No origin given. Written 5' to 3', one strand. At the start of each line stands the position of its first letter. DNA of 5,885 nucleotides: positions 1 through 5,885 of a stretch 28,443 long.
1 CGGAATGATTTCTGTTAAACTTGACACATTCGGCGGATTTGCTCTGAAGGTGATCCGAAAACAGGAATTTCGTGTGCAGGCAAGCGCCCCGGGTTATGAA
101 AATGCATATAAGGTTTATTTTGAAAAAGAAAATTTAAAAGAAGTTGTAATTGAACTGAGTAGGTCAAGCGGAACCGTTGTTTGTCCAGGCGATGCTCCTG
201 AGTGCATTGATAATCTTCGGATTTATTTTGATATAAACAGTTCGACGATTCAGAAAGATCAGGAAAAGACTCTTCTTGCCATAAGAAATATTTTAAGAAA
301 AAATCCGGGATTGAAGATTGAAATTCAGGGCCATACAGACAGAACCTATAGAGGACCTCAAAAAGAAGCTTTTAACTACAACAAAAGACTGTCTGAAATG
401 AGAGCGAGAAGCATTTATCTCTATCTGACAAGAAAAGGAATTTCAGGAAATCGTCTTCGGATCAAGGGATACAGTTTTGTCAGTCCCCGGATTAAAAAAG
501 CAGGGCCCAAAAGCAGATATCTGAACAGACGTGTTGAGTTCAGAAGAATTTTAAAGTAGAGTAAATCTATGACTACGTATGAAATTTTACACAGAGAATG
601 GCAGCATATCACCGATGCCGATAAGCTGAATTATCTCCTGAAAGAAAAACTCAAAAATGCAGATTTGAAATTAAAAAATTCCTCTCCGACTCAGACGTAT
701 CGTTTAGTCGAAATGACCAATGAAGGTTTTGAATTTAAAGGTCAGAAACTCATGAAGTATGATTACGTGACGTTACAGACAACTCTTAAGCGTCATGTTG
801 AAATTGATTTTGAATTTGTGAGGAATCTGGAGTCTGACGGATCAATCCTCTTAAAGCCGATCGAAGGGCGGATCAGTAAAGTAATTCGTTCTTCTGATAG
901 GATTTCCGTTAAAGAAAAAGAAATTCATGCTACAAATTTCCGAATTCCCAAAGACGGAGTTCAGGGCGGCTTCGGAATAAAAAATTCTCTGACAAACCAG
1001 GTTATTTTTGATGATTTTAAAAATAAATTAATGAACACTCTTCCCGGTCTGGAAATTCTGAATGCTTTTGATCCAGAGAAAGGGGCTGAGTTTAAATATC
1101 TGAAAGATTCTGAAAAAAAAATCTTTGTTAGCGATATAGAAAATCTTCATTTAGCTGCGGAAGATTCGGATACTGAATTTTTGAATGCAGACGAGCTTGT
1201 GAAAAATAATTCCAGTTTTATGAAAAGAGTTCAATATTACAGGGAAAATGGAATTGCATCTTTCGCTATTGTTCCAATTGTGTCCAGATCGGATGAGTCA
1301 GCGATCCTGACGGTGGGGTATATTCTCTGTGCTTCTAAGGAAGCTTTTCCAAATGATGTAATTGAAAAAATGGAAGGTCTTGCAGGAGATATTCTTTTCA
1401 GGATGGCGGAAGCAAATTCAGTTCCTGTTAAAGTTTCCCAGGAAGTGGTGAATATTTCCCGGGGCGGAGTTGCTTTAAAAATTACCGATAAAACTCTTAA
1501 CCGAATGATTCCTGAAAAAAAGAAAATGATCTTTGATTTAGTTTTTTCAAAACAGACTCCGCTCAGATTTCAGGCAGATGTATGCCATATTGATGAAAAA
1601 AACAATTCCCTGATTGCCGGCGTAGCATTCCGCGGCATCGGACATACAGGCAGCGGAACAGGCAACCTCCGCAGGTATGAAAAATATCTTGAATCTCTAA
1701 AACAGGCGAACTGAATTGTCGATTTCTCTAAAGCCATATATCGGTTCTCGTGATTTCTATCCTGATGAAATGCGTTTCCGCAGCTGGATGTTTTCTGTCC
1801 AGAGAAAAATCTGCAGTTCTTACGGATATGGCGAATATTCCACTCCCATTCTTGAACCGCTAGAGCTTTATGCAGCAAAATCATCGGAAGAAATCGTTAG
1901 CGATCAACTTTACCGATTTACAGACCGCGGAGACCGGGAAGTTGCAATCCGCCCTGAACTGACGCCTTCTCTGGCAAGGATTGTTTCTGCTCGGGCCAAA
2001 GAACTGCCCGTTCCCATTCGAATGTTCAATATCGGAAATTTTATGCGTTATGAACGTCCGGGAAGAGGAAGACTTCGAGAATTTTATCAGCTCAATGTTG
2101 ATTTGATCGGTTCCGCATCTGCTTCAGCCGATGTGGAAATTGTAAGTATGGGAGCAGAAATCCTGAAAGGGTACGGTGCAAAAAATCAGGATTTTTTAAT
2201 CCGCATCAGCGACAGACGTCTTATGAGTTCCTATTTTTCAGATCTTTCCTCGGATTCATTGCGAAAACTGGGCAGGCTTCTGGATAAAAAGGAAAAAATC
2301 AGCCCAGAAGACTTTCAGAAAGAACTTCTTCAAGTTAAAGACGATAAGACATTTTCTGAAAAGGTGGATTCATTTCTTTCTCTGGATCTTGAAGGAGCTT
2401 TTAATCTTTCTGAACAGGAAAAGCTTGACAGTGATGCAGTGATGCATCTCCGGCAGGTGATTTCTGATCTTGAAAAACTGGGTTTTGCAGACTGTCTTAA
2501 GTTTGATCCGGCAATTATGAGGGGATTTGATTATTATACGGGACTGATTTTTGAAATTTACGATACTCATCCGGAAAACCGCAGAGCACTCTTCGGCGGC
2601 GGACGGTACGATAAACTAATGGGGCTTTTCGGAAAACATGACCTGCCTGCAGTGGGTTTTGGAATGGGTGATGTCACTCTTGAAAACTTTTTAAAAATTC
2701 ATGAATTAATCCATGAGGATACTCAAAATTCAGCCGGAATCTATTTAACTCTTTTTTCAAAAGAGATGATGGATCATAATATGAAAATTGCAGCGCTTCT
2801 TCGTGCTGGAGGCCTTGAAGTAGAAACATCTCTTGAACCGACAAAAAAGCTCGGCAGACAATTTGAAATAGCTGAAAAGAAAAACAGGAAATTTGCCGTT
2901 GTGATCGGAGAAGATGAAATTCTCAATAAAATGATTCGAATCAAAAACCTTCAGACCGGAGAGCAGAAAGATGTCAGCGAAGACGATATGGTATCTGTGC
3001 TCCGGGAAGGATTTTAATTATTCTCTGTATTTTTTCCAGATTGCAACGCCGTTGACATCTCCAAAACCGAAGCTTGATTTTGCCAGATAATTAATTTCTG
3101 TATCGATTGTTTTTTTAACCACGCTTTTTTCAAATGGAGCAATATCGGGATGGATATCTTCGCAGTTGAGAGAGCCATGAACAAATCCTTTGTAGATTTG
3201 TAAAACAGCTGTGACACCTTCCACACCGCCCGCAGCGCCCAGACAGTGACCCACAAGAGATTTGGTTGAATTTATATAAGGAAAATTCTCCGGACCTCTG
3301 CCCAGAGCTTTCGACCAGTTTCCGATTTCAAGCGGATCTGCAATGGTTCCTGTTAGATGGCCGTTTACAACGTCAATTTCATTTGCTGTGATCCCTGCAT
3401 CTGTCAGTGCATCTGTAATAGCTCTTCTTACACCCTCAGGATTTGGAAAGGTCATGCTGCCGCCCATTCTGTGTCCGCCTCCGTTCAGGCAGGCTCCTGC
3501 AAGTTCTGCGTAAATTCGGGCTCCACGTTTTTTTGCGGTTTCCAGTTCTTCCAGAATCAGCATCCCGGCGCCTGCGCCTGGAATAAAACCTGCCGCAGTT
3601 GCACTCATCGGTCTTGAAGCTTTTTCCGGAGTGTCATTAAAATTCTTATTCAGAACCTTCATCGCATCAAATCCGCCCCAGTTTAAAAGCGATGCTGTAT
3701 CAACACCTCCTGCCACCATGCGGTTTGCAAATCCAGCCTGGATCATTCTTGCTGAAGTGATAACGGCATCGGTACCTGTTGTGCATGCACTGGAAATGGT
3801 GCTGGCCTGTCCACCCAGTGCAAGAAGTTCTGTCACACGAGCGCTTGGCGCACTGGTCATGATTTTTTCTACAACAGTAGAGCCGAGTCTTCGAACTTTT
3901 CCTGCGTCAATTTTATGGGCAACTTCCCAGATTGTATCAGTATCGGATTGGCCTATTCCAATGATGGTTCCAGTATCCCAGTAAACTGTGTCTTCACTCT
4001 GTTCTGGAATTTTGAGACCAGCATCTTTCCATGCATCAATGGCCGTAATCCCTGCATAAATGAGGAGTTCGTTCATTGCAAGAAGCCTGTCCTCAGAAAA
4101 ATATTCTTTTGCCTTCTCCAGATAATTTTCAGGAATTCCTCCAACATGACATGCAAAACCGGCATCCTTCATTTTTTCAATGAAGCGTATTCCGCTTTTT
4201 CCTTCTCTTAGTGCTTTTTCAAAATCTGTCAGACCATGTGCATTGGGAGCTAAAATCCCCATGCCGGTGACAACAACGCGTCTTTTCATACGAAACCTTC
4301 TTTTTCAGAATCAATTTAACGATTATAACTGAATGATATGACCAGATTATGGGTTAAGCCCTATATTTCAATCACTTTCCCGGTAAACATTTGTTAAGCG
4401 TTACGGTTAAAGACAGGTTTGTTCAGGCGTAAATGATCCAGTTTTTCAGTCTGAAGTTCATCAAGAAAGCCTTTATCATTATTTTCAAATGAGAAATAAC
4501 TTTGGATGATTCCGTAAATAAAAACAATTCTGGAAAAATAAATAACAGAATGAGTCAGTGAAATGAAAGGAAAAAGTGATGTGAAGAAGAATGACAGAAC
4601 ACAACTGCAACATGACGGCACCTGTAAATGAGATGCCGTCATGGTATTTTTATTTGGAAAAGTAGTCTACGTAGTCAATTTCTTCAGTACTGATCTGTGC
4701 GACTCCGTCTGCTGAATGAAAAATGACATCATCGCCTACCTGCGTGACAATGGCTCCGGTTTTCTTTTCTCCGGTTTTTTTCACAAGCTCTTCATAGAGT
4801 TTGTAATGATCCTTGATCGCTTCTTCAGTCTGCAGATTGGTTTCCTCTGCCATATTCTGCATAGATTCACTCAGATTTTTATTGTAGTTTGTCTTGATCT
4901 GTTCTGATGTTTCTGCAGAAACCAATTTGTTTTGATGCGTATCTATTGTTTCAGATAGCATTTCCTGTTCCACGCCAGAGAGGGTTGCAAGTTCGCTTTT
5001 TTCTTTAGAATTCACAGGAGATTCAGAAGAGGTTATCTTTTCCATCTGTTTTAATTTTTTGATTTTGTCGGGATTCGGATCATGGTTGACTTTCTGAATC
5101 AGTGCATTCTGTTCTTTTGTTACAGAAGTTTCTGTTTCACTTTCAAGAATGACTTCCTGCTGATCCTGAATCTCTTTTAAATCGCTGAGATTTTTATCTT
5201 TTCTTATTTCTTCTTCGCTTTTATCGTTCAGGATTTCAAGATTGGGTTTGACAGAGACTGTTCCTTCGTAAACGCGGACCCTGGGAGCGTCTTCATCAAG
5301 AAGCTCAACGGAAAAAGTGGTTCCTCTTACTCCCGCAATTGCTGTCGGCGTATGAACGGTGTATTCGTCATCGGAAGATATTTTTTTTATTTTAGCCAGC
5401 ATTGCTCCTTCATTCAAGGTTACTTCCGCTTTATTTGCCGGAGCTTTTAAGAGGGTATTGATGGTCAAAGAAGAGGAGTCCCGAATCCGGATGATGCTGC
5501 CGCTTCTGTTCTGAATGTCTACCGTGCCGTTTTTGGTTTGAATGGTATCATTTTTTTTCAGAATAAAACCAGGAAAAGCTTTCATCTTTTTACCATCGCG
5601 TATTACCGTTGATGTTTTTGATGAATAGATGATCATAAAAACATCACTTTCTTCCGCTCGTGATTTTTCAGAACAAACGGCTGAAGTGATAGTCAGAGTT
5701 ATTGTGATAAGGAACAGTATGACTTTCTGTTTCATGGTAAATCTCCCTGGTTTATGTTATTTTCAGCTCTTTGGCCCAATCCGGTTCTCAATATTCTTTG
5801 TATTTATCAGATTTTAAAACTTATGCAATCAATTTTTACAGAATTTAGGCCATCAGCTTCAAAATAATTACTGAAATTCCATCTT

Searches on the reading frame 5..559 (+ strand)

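Call 32: search_protein_families(library=pfam, proteins=[window:5-559:+], max_evalue=0.001)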
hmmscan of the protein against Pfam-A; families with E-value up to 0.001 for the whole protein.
window:5-559:+ (184 aa): 2 families
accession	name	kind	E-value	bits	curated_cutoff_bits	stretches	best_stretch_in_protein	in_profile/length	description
PF00691.25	OmpA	-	1.8e-16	60.7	27.2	1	74-175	1-98/98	OmpA family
PF05359.17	DUF748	-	0.00015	20.4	50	1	73-114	881-922/1037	Domain of Unknown Function (DUF748)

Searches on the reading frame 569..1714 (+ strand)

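Call 32: search_protein_families(library=pfam, proteins=[window:569-1714:+], max_evalue=0.001)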
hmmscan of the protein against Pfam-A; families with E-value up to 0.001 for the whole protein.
window:569-1714:+ (381 aa): 2 families
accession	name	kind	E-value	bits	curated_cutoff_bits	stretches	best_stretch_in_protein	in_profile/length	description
PF07614.16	DUF1577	-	1.7e-25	90.1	25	1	20-268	2-253/256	Protein of unknown function (DUF1577)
PF07238.19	PilZ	-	0.00035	21.3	22.5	1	289-357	23-88/102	PilZ domain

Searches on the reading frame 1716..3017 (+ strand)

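Call 32: search_protein_families(library=pfam, proteins=[window:1716-3017:+], max_evalue=0.001)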
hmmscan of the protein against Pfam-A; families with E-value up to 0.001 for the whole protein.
window:1716-3017:+ (433 aa): 3 families
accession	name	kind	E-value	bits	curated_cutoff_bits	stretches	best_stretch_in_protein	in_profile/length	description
PF13393.11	tRNA-synt_His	-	8.8e-47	160.3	25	1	10-317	1-303/308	Histidyl-tRNA synthetase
PF03129.25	HGTP_anticodon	-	3.5e-13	50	21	1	348-431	8-93/94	Anticodon binding domain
PF00587.30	tRNA-synt_2b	-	1.2e-08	35.7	29.3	1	66-246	1-126/179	tRNA synthetase class II core domain (G, H, P, S and T)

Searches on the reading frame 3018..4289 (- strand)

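Call 32: search_protein_families(library=pfam, proteins=[window:3018-4289:-], max_evalue=0.001)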
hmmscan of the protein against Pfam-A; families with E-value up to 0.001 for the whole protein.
window:3018-4289:- (423 aa): 3 families
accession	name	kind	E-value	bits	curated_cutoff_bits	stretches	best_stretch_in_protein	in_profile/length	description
PF00109.32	ketoacyl-synt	-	7.6e-36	124.4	20.8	1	3-252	2-252/252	Beta-ketoacyl synthase, N-terminal domain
PF02801.28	Ketoacyl-synt_C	-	7.4e-25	87.7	20.8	1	260-376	1-118/119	Beta-ketoacyl synthase, C-terminal domain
PF00108.29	Thiolase_N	-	0.00011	22.1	26.4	1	159-200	75-116/260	Thiolase, N-terminal domain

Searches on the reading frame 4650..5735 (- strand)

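Call 3: search_protein_families(library=pfam, proteins=[window:4650-5735:-], max_evalue=0.01)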
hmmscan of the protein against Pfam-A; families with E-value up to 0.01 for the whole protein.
window:4650-5735:- (361 aa): 1 family
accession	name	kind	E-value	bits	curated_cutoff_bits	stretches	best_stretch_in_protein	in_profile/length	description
PF04773.18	FecR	-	1.7e-14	54.4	24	1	63-160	1-96/97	FecR protein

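Call 4: search_protein_families(library=ncbifam, proteins=[window:4650-5735:-], max_evalue=0.01)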
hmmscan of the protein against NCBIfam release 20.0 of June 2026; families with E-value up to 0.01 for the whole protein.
window:4650-5735:- (361 aa): 3 families
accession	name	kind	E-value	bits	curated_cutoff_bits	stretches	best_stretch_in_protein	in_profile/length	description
NF033165.1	lipo_LipL45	exception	1.8e-38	132.6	350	1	30-358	36-383/391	lipoprotein LipL45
NF047849.1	Lsa33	exception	1.4e-20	73.7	420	1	1-287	1-295/310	surface adhesin Lsa33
NF047876.1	Lsa19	exception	5.8e-12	45.7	250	1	24-161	2-135/182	adhesin Lsa19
